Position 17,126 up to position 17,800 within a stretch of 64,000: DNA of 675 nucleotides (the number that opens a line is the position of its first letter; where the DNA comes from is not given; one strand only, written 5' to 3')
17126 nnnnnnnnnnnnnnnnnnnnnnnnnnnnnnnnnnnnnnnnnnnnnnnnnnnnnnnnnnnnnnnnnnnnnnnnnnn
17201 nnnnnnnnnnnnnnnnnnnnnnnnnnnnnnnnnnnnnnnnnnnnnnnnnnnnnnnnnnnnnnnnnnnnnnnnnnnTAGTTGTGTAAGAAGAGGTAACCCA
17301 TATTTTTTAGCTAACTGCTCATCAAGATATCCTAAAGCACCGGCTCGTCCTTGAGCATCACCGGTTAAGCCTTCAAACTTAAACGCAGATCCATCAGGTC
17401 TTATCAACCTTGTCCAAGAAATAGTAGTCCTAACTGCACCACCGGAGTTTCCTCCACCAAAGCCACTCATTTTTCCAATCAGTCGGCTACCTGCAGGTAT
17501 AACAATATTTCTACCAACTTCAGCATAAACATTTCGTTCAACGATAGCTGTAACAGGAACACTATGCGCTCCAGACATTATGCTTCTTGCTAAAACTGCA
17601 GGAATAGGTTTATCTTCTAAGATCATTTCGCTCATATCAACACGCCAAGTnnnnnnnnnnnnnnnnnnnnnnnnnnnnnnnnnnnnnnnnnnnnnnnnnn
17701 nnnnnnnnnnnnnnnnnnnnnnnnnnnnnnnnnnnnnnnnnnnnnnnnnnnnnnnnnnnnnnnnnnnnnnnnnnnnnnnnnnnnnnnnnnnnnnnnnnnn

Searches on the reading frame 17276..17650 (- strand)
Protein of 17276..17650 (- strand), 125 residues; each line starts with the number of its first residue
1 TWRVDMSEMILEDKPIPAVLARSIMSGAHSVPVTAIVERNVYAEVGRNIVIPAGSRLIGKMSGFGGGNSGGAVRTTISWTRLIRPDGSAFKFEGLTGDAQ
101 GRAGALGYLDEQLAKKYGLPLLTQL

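Call 30: find_related_loci(query=A2, collection=genome_contigs, flank=10000)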
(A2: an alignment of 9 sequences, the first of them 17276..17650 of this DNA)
Query A2 (125 aa) in genome_contigs; peptide patterns used: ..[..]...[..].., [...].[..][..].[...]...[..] (x = any residue, [..] = any of these).
470 stretches matched a pattern; 332 encode a relative of the query (tblastn E <= 1e-3); the best 80 are kept; 80 distinct loci.
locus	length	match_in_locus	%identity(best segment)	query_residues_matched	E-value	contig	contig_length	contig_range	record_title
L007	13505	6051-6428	77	1-125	6e-62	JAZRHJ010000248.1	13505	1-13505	MAG: Alphaproteobacteria bacterium isolate T1900045482_YK20190176.MAGScoT_cleanbin_000025 SGB_7325_k141_2933200, whole g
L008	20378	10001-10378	75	1-125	2e-58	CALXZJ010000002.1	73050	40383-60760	MAG: uncultured Alphaproteobacteria bacterium isolate BRZ_EQ__bin53 genome assembly, contig: BRZ_EQ__NODE_831_length_730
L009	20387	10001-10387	74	1-125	1e-57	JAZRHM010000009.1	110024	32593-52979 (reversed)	MAG: Alphaproteobacteria bacterium isolate T1900045481_YK20190175.MAGScoT_cleanbin_000003 SGB_7321_k141_2028243, whole g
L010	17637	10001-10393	71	1-125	2e-55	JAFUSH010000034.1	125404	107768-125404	MAG: Alphaproteobacteria bacterium isolate RGIG4780 Roe_deer_Reticulum-3__c1106, whole genome shotgun sequence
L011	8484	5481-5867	71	1-123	2e-55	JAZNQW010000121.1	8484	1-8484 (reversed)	MAG: Alphaproteobacteria bacterium isolate T1900044823_TS20190289.MAGScoT_cleanbin_000011 SGB_2851_k141_1241849, whole g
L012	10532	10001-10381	74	1-125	2e-54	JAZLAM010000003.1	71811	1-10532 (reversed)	MAG: Alphaproteobacteria bacterium isolate T1900045076_TC20190070.MAGScoT_cleanbin_000006 SGB_4637_k141_1298105, whole g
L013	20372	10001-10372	77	1-123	5e-54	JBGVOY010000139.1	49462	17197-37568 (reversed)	MAG: Alphaproteobacteria bacterium isolate fecal_MAG_20 fecal_MAG_20_contig_0139, whole genome shotgun sequence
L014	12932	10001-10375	75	1-123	1e-53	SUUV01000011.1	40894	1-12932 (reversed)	MAG: Alphaproteobacteria bacterium isolate SIG55 NODE_21166_length_40894_cov_2.845586, whole genome shotgun sequence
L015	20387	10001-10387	77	1-125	2e-53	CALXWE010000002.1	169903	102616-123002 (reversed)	MAG: uncultured Alphaproteobacteria bacterium isolate BRZ_SP__bin53 genome assembly, contig: BRZ_SP__NODE_58_length_1699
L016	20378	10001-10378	69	1-125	2e-53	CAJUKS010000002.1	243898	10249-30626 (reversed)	MAG TPA_asm: uncultured Alphaproteobacteria bacterium isolate MGBC160833 genome assembly, contig: MGBC160833.2, whole ge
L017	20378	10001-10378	69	1-125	2e-53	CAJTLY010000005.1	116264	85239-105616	MAG TPA_asm: uncultured Alphaproteobacteria bacterium isolate MGBC103387 genome assembly, contig: MGBC103387.5, whole ge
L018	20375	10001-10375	74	1-123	2e-53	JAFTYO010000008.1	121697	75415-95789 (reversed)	MAG: Alphaproteobacteria bacterium isolate RGIG4267 Roe_deer_Colon.Co__c345518, whole genome shotgun sequence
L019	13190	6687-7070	68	1-125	5e-53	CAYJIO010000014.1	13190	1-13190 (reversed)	MAG TPA_asm: uncultured Azospirillaceae bacterium isolate ERP123703_co1_32 genome assembly, contig: NODE_4969_length_131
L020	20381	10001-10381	73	1-125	8e-53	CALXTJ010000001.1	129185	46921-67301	MAG: uncultured Alphaproteobacteria bacterium isolate BRZ_KS__bin114 genome assembly, contig: BRZ_KS__NODE_125_length_12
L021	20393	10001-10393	69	1-122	5e-53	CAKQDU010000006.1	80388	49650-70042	MAG: uncultured Alphaproteobacteria bacterium isolate REFINED_METABAT215_TOP10_CONTIGS_1500_ASSEMBLY_K77_MERGED__Hadza_M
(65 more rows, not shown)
